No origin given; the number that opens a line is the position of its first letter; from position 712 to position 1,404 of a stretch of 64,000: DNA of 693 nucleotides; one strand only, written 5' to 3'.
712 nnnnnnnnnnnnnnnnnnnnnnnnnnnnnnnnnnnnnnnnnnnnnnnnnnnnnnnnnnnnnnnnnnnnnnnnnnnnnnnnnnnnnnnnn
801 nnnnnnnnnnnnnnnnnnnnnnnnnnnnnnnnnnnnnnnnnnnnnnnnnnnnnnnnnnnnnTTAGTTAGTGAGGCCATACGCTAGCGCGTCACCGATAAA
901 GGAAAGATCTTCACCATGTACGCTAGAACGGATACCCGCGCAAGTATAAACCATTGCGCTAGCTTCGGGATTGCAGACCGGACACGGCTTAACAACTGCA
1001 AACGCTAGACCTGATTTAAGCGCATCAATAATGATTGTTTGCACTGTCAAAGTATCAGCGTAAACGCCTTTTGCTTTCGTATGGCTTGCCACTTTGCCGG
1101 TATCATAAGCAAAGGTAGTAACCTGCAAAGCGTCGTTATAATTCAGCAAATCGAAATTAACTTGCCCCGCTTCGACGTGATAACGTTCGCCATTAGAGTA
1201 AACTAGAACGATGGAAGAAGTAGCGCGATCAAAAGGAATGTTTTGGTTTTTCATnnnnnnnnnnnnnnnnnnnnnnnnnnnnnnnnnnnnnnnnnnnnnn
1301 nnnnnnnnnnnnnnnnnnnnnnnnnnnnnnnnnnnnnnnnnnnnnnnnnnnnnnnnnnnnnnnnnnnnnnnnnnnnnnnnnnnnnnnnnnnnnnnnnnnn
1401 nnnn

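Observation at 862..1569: Uncharacterised pre-early ORFs between dmp and A1 as host-takeover or anti-defence candidates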

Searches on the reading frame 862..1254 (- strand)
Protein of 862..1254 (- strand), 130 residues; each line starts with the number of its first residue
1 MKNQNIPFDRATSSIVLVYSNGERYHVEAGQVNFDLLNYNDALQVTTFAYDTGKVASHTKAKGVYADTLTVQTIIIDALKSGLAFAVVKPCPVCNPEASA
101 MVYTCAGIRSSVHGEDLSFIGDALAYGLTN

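Call 4: search_protein_families(library=pfam, proteins=[window:862-1254:-], max_evalue=1)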
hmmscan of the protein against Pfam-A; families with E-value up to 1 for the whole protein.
window:862-1254:- (130 aa): 2 families
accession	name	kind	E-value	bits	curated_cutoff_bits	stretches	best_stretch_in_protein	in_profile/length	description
PF13149.12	Mfa_like_1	-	0.018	15.5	27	1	5-75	114-188/246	Fimbrillin-like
PF23963.1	DUF7291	-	0.12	12.9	27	1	21-72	70-120/131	Family of unknown function (DUF7291)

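Call 5: search_protein_families(library=phrogs, proteins=[window:862-1254:-], max_evalue=0.01)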
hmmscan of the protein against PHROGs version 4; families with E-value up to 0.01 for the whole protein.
window:862-1254:- (130 aa): 1 family
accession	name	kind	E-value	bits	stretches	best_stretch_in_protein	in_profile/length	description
phrog_4576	-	unknown function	1.6e-77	259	1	1-129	1-131/132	-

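Call 9: search_dna_similar(query=window:862-1254:-, collection=phages, mode=protein, max_rows=40, rows=spread, max_evalue=0.001)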
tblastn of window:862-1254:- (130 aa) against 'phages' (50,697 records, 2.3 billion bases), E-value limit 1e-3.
Records with a match: 438; places in all: 512; records where one place covers at least 80% of the query: 438.
Best place of each record, by identity: >=99% 92; 95-99% 70; 90-95% 1; 60-80% 275.
By first word of the organism name: Salmonella 271; Escherichia 127; Phage 12; Bacteriophage 10; Shigella 4; Klebsiella 3; Citrobacter 3; Campylobacter 2; Yersinia 2; Listeria 2; and 2 more.
By host as written in the record: - 57; Escherichia coli 42; Salmonella enterica subsp. enterica serovar Enteritidis PT1 39; Salmonella sp. 24; Salmonella enterica 23; Salmonella enterica subsp. enterica serovar Enteritidis 21; Salmonella enterica subsp. enterica 19; Salmonella enterica subsp. enterica serovar Typhimurium 17; and 89 more.
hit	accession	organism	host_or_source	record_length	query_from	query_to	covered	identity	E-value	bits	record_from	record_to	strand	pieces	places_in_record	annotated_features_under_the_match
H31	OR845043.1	Salmonella phage S.Ent 1-35-3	Salmonella enterica subsp. enterica ...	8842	1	130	100%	100.0%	6e-83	269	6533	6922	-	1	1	record has no annotation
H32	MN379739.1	Salmonella phage 1-19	Salmonella enterica subsp. enterica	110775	1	130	100%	100.0%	6e-83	269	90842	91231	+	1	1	hypothetical protein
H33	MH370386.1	Salmonella phage S147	Salmonella enterica serotype ...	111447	1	130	100%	100.0%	6e-83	269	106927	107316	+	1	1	hypothetical protein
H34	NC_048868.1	Salmonella phage rokbiter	Salmonella enterica subsp. enterica ...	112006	1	130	100%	100.0%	6e-83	269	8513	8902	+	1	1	hypothetical protein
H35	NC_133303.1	Salmonella phage KKP_3831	Salmonella enterica subsp. enterica ...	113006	1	130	100%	100.0%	6e-83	269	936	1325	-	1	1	hypothetical protein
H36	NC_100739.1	Salmonella phage SE3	sewage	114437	1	130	100%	100.0%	6e-83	269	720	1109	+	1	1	hypothetical protein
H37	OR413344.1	Salmonella phage EH3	Salmonella enterica subsp. enterica ...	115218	1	130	100%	100.0%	6e-83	269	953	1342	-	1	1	hypothetical protein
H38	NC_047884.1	Escherichia phage saus132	pork sausage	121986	1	130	100%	100.0%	6e-83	269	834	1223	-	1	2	left terminal repeat | hypothetical protein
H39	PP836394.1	Salmonella phage vB_SenS-AKM_HA2021_32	Salmonella enterica subsp. enterica ...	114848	1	130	100%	99.2%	5e-82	266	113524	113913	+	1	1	hypothetical protein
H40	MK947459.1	Salmonella phage vB_SenS_SB13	Salmonella enterica subsp. enterica ...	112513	1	130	100%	97.7%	2e-80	262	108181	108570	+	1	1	hypothetical protein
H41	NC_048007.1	Salmonella phage S116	Salmonella enterica serotype ...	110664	1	128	98%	98.4%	2e-80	262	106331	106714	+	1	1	hypothetical protein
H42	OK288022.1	Salmonella phage vB_SenS_PYC03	Salmonella enterica subsp. enterica ...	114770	1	128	98%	98.4%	2e-80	262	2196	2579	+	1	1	record has no annotation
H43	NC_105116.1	Escherichia phage SuperGirl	Escherichia coli K-12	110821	1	130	100%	96.9%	7e-80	260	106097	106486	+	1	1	hypothetical protein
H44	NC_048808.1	Salmonella phage OSY-STA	Salmonella enterica subsp. enterica ...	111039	1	128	98%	97.7%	8e-80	260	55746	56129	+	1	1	hypothetical protein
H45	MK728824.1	Salmonella phage Seabear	Salmonella enterica subsp. enterica ...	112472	1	128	98%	95.3%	1e-77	254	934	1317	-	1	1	repeat region predicted by PhageTerm | hypothetical protein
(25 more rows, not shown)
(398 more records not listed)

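Call 17: find_homologous_proteins(query=window:862-1254:-)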
Query window:862-1254:- (130 aa): 58 proteins with E <= 0.001 among 78 candidates.
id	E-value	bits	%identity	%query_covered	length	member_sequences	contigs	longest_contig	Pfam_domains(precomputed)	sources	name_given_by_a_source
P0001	1.0e-77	276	98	100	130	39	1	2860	-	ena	-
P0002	2.4e-67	242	90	98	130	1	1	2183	-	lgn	-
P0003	1.1e-57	211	76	100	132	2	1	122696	-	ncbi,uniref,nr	ncbi:hypothetical protein BN79_173 [Yersinia phage phiR2-01]|uniref:Uncharacterized protein n=1 Tax=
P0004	5.8e-56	206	75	100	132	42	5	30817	-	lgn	-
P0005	1.6e-55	204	77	98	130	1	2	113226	-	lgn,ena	-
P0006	3.0e-55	203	75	100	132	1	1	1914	-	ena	-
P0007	5.7e-55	202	76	98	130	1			-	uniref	uniref:Phage protein n=1 Tax=Salmonella phage PMBT26 TaxID=3229745 RepID=A0AB39C3Q1_9CAUD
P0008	1.7e-54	201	76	98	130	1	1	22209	-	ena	-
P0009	2.1e-54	201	75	98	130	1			-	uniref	uniref:Phage protein n=1 Tax=Salmonella phage PMBT36 TaxID=3229746 RepID=A0AB39C1C1_9CAUD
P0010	2.2e-54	200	76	98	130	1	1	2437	-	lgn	-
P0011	8.0e-54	199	76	98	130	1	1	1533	-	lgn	-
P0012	1.1e-53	198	76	98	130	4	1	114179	-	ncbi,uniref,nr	ncbi:hypothetical protein bas27_0195 [Escherichia phage TrudiGerster]|uniref:Uncharacterized protein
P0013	1.2e-53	198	75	98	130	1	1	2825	-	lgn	-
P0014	1.6e-53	198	75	98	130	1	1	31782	-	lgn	-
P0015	2.2e-53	197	73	100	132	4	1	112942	-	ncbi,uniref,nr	ncbi:hypothetical protein [Salmonella phage GSW6]|uniref:Uncharacterized protein n=1 Tax=Salmonella 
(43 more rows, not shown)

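Call 28: find_related_loci(query=A1, collection=viral_contigs, flank=3000)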
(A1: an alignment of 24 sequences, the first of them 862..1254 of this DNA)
Query A1 (130 aa) in viral_contigs; peptide patterns used: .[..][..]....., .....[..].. (x = any residue, [..] = any of these).
109 stretches matched a pattern; 37 encode a relative of the query (tblastn E <= 1e-3); 37 distinct loci.
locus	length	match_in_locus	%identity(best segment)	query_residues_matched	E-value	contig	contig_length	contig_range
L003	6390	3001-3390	100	1-130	7e-87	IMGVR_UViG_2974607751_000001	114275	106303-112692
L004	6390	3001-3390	100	1-130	7e-87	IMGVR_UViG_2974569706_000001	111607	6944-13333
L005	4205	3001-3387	75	2-128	2e-60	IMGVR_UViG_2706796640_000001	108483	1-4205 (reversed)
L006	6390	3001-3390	75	1-128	8e-61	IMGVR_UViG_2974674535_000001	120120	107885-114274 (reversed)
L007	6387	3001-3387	77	2-128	1e-60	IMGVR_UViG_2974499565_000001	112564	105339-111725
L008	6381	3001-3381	76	1-125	2e-60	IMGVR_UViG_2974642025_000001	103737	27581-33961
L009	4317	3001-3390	72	1-128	6e-60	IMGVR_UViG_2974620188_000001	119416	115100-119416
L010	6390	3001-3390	74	1-128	5e-60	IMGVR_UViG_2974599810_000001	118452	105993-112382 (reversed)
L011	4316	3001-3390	74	1-128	5e-60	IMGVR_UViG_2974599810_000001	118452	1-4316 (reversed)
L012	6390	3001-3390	72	1-128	6e-60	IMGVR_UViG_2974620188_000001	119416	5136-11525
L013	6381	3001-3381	76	1-125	1e-59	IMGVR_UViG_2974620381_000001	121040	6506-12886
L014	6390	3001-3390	72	1-128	9e-60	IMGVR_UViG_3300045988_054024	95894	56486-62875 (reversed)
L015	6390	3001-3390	72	1-128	9e-60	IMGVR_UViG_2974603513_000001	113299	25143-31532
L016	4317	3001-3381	76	1-125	9e-60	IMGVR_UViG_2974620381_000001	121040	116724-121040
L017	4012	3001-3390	73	1-128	3e-59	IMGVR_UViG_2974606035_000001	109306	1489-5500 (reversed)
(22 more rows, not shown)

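Call 29: predict_structure(alignment_id=A1)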
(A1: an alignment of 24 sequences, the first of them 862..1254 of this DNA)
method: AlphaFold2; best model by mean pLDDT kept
length: 130 residues; sequences in the alignment: 24
mean_pLDDT: 72.9   pTM: 0.65
mean pLDDT of the five models: 72.9, 70.6, 69.8, 64.9, 57.3
residues with pLDDT >= 90: 18; 70-90: 64; 50-70: 37; < 50: 11
segments of 3 or more residues with pLDDT < 50: 1-7, 127-130
pLDDT, mean of each block of 10 residues (from residue 1): 44 78 78 90 91 76 73 90 83 60 79 54 51
secondary structure, 60 per line:
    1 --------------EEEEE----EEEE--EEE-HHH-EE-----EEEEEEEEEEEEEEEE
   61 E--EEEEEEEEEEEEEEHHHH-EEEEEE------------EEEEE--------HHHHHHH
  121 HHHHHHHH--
elements in order: E15-19 E24-27 E30-32 E45-61 E64-77 H78-81 E83-88 E101-105 H114-128

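Call 40: search_protein_families(library=padloc, proteins=[window:862-1254:-], max_evalue=1)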
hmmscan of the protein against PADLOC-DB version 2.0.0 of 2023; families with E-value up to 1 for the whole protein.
window:862-1254:- (130 aa): 0 families

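Call 41: search_solved_structures(query=A1, max_evalue=10)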
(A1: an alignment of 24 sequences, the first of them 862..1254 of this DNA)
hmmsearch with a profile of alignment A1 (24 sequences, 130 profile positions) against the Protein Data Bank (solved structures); distinct sequences matched with E-value up to 10: 4.
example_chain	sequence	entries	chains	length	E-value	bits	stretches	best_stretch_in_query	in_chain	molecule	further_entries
2jvn_A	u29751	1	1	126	0.72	13.1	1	72-109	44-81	Poly [ADP-ribose] polymerase 1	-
4opx_A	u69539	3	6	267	1.1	12.5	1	72-109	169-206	Poly [ADP-ribose] polymerase 1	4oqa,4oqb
2riq_A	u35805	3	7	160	1.1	12.5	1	72-109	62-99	Poly [ADP-ribose] polymerase 1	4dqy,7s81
5nth_A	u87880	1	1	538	2.6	11.3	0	93-123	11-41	Putative aminopeptidase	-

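Call 69: search_protein_representatives(alignment_id=A1)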
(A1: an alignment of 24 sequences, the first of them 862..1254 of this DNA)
Query: 24 sequences, 130 profile positions. Proteins with E-value up to 0.001 (for the whole library): 3; up to 1e-10: 2; up to 1e-30: 2. The best 3 are listed.
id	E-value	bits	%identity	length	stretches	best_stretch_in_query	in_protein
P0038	1.0e-73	261.6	-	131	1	2-130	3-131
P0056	5.6e-50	184.9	-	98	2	64-130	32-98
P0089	1.7e-04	37.8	-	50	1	1-24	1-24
